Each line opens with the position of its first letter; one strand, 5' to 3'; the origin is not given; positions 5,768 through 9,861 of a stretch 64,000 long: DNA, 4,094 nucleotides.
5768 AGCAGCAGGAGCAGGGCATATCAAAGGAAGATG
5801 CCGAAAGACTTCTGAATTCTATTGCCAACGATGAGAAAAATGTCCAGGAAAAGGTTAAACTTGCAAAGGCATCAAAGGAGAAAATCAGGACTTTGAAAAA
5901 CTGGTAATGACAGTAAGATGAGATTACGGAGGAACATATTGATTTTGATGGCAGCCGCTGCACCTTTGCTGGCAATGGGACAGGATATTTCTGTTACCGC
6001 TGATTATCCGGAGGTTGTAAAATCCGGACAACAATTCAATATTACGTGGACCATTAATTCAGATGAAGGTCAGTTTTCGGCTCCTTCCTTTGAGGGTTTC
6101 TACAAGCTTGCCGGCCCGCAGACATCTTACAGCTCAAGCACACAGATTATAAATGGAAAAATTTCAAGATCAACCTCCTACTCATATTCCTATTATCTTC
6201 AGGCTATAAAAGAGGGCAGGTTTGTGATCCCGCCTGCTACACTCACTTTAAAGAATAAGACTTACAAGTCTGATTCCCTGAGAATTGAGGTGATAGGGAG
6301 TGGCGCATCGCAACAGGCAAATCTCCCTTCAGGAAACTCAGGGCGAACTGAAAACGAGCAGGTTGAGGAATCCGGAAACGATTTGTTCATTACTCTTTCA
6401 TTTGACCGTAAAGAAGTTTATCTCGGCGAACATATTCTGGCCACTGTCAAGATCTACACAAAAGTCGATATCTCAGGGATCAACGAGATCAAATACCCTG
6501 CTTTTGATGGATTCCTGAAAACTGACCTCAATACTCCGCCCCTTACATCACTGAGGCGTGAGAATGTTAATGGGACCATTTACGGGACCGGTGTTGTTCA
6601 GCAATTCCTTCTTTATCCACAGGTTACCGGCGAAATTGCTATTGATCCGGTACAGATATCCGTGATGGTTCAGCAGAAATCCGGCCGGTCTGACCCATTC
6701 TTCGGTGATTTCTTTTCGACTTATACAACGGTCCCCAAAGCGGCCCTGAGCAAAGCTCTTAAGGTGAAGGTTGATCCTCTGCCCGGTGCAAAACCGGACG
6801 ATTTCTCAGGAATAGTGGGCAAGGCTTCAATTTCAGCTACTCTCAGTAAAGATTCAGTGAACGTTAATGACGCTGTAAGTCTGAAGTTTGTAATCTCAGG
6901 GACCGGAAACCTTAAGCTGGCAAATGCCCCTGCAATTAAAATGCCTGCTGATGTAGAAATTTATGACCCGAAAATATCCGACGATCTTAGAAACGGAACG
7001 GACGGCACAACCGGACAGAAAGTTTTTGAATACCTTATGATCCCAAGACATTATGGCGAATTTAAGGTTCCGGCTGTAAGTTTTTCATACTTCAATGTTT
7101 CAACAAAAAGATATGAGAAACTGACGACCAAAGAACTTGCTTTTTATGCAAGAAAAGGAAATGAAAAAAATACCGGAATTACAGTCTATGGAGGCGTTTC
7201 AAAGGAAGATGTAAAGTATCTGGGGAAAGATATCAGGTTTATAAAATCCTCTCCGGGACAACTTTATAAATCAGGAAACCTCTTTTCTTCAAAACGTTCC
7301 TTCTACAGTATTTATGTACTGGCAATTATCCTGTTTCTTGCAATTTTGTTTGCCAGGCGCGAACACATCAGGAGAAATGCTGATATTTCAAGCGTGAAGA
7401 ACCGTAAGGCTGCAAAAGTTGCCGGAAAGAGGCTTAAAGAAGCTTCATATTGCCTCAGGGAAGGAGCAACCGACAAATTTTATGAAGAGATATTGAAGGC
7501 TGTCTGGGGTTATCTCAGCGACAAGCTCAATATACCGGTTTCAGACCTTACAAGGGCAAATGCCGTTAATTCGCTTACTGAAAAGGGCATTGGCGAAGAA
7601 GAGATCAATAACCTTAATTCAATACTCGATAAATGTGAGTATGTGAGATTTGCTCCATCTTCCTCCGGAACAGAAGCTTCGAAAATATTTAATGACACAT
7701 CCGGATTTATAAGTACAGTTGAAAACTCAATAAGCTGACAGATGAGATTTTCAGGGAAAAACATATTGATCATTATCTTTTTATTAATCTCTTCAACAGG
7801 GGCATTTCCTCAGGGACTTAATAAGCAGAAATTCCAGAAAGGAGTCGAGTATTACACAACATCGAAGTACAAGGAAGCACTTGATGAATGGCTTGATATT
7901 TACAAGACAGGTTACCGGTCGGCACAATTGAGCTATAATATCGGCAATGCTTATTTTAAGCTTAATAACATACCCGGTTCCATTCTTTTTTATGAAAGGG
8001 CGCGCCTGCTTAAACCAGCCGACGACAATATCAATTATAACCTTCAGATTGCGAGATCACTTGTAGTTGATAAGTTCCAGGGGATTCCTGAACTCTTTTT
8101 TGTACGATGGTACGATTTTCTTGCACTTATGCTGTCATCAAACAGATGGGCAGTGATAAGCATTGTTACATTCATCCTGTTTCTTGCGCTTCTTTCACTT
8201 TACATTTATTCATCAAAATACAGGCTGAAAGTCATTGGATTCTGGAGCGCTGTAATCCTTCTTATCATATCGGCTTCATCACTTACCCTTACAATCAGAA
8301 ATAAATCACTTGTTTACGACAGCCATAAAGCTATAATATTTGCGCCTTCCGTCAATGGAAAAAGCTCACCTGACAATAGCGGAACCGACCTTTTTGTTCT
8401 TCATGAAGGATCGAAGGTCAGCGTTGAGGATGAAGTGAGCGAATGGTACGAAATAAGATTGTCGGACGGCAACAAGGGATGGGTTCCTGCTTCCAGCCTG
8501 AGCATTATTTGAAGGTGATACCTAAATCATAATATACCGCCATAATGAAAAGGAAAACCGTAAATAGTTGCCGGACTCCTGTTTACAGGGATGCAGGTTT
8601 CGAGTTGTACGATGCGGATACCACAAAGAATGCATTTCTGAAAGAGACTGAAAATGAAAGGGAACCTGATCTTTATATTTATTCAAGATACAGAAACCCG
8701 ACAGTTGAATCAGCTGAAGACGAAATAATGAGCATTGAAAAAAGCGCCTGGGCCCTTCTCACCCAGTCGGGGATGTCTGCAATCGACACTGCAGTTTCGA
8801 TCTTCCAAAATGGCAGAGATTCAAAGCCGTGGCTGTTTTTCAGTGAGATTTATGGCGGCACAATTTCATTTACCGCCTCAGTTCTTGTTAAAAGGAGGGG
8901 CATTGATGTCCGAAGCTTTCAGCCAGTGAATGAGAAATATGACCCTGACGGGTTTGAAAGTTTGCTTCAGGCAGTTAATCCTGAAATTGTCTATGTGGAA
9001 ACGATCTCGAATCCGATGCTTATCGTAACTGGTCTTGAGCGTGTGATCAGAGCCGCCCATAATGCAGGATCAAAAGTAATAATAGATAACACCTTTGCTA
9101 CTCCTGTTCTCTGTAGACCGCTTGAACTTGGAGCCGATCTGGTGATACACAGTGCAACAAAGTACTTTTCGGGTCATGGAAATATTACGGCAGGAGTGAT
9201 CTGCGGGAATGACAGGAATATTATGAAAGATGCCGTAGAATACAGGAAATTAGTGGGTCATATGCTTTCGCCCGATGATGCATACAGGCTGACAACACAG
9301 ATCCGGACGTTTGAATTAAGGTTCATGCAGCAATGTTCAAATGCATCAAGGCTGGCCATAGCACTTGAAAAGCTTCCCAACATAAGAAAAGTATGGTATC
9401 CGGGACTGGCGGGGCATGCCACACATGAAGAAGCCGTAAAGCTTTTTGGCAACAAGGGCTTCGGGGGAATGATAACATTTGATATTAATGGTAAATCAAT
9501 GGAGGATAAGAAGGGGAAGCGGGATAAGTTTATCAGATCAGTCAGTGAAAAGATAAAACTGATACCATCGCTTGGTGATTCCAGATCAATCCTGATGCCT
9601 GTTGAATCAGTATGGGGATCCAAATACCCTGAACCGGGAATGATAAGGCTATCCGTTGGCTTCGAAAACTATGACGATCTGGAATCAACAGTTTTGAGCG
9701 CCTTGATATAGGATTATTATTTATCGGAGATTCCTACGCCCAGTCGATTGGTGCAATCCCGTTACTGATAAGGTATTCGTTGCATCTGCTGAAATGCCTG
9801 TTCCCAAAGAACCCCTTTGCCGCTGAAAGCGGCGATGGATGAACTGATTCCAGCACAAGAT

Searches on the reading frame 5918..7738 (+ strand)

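Call 82: search_protein_families(library=pfam, proteins=[window:5918-7738:+], max_evalue=0.000001)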
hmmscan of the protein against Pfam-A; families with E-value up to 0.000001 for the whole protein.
window:5918-7738:+ (606 aa): 1 family
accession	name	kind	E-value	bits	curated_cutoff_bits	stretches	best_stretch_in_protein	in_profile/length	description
PF13584.12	BatD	-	1.2e-42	144.9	24.1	2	31-125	5-92/92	BatD DUF11 like domain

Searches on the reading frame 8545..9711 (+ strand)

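Call 82: search_protein_families(library=pfam, proteins=[window:8545-9711:+], max_evalue=0.000001)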
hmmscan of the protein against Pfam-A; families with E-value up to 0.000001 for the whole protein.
window:8545-9711:+ (388 aa): 1 family
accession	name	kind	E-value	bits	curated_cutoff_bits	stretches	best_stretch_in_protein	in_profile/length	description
PF01053.26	Cys_Met_Meta_PP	-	6.8e-81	272.2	27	1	4-387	13-380/381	Cys/Met metabolism PLP-dependent enzyme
